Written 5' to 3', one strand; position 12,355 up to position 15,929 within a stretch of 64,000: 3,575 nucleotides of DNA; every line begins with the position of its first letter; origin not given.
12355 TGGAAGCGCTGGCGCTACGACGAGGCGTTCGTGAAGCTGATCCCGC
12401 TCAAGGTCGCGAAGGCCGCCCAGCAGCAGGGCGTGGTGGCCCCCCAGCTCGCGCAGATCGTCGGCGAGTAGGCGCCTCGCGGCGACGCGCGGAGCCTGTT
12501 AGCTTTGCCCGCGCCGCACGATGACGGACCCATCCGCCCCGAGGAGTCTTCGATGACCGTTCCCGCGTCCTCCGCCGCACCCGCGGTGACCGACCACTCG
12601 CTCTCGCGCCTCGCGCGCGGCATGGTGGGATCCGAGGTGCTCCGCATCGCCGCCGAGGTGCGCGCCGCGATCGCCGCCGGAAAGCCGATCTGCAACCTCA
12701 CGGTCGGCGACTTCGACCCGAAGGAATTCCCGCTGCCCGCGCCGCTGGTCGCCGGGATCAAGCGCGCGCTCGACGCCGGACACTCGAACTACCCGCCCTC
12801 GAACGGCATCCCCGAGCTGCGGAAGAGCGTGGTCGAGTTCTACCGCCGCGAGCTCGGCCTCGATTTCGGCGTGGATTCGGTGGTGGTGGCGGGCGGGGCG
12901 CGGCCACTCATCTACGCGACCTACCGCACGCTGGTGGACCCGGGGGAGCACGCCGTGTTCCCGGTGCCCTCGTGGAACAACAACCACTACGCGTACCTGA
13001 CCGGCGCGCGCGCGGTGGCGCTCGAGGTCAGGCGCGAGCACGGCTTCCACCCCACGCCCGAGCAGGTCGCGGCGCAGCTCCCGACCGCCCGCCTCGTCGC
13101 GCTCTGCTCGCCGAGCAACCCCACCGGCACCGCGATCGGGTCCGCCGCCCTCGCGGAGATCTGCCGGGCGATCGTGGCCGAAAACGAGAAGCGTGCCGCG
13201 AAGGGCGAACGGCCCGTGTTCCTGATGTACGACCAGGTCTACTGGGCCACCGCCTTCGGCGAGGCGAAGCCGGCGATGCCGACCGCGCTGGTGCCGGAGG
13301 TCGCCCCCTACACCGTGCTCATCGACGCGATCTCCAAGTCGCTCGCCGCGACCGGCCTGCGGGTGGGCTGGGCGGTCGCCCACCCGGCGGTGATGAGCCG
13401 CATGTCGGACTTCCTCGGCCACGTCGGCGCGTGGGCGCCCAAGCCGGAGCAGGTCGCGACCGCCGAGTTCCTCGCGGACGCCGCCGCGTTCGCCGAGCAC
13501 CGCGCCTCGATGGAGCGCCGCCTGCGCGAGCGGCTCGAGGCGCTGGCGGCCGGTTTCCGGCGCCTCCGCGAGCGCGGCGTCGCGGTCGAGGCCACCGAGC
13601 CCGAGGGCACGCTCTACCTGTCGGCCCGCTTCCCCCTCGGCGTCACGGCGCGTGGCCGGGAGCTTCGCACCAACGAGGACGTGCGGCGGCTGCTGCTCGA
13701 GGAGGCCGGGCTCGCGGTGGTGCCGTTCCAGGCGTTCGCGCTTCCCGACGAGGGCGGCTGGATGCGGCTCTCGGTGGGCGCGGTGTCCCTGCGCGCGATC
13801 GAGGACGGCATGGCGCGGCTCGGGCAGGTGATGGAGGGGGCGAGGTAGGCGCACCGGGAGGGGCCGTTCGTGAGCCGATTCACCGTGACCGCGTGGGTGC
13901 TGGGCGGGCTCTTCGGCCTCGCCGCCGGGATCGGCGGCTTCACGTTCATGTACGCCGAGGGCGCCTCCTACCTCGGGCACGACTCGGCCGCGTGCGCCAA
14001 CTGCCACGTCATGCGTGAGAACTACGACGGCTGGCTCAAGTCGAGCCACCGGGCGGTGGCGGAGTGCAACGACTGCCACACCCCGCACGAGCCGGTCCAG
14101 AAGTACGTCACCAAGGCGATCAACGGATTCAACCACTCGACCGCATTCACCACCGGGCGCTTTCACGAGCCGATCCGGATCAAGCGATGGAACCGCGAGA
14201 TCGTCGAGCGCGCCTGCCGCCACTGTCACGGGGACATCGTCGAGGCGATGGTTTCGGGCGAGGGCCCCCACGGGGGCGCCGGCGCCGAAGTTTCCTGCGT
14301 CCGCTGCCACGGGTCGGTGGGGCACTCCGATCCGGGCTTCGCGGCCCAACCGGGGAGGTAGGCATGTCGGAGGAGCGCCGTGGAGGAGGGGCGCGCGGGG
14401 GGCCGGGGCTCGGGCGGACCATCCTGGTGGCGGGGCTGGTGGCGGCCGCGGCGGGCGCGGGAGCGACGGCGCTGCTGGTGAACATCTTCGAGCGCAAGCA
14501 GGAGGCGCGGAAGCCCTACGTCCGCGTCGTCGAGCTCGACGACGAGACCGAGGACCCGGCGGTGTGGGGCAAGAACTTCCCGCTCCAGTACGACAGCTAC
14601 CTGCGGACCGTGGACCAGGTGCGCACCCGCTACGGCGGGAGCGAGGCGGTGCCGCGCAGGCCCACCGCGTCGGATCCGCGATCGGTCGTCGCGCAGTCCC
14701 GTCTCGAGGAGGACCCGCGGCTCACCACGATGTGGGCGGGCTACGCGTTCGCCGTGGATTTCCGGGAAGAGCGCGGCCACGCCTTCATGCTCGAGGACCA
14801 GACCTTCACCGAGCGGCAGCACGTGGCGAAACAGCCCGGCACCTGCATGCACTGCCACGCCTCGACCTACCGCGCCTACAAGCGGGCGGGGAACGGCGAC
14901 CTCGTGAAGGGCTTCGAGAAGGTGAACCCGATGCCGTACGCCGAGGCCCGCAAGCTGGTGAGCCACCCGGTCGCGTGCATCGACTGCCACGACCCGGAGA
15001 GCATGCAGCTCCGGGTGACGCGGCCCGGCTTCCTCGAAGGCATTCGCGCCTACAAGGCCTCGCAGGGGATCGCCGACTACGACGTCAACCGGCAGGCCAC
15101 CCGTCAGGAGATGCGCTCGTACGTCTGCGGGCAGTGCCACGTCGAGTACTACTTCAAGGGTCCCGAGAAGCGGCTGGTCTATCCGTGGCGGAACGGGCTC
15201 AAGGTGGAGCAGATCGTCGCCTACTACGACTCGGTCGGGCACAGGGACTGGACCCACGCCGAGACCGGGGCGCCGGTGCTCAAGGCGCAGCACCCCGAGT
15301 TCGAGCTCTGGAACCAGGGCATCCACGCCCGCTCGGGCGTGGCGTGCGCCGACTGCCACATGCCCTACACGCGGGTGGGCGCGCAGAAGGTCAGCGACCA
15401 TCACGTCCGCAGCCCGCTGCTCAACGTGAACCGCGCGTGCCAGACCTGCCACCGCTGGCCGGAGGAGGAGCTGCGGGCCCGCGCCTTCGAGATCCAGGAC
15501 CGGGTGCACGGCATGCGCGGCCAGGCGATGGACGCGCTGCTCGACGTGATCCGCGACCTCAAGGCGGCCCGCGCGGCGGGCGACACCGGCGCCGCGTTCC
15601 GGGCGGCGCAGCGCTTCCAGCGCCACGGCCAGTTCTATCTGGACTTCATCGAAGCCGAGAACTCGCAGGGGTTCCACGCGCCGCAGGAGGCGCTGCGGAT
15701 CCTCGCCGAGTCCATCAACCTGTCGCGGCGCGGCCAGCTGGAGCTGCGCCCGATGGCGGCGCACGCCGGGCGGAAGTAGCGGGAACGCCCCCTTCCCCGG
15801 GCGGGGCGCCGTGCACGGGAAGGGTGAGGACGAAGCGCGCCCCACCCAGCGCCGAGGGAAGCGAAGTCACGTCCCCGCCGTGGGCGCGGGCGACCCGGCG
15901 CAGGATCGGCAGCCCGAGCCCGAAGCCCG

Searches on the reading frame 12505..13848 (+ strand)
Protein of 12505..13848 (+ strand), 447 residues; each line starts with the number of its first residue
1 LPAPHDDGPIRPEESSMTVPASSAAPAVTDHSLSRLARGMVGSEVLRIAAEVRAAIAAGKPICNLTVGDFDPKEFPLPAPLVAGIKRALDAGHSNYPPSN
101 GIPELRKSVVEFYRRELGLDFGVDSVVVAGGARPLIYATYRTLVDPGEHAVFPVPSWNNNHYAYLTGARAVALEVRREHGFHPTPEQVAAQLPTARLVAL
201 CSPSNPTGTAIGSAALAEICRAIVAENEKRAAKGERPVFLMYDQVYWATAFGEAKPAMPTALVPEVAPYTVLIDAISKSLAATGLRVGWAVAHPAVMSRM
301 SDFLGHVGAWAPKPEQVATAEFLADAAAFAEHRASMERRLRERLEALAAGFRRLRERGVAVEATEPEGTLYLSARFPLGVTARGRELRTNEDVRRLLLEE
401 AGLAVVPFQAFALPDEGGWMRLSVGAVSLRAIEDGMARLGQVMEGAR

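Call 50: search_protein_families(library=pfam, proteins=[window:12505-13848:+], max_evalue=0.001)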
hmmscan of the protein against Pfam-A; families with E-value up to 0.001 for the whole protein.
window:12505-13848:+ (447 aa): 1 family
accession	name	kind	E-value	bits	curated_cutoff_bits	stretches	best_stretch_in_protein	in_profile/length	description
PF00155.27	Aminotran_1_2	-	2e-40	139.5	19.7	1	62-433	3-355/361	Aminotransferase class I and II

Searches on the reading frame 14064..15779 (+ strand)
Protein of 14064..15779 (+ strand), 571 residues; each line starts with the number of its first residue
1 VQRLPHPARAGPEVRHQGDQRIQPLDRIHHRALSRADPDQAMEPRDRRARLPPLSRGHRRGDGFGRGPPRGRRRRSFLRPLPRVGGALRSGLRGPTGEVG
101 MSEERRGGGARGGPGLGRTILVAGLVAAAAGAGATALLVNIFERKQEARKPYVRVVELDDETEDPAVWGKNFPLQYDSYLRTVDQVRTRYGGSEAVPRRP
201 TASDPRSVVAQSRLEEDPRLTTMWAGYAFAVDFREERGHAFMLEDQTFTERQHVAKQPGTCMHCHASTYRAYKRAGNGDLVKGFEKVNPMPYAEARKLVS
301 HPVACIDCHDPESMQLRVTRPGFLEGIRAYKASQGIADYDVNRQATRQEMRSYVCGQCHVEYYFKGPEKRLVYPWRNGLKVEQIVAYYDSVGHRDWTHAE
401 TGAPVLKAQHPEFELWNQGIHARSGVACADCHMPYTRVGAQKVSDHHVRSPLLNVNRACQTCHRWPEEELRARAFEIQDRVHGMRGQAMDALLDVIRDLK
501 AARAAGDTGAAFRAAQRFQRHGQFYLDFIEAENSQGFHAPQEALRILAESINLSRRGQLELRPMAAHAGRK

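Call 50: search_protein_families(library=pfam, proteins=[window:14064-15779:+], max_evalue=0.001)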
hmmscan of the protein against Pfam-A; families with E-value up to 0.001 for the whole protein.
window:14064-15779:+ (571 aa): 4 families
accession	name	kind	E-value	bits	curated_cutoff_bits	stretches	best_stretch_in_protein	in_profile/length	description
PF02335.20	Cytochrom_C552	-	4e-136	454.9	24.1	1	164-570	1-389/438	Cytochrome c552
PF14522.11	Cytochrome_C7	-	1e-10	41.7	24.8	1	247-359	2-66/67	Cytochrome c7 and related cytochrome c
PF22113.1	Mtrc-MtrF_II-IV_dom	-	3.7e-05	23.7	30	1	303-464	29-164/176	Outer membrane cytochrome MtrC/MtrF-like, domains II/IV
PF14537.11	Cytochrom_c3_2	-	0.00023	22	25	0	421-468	2-38/79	Cytochrome c3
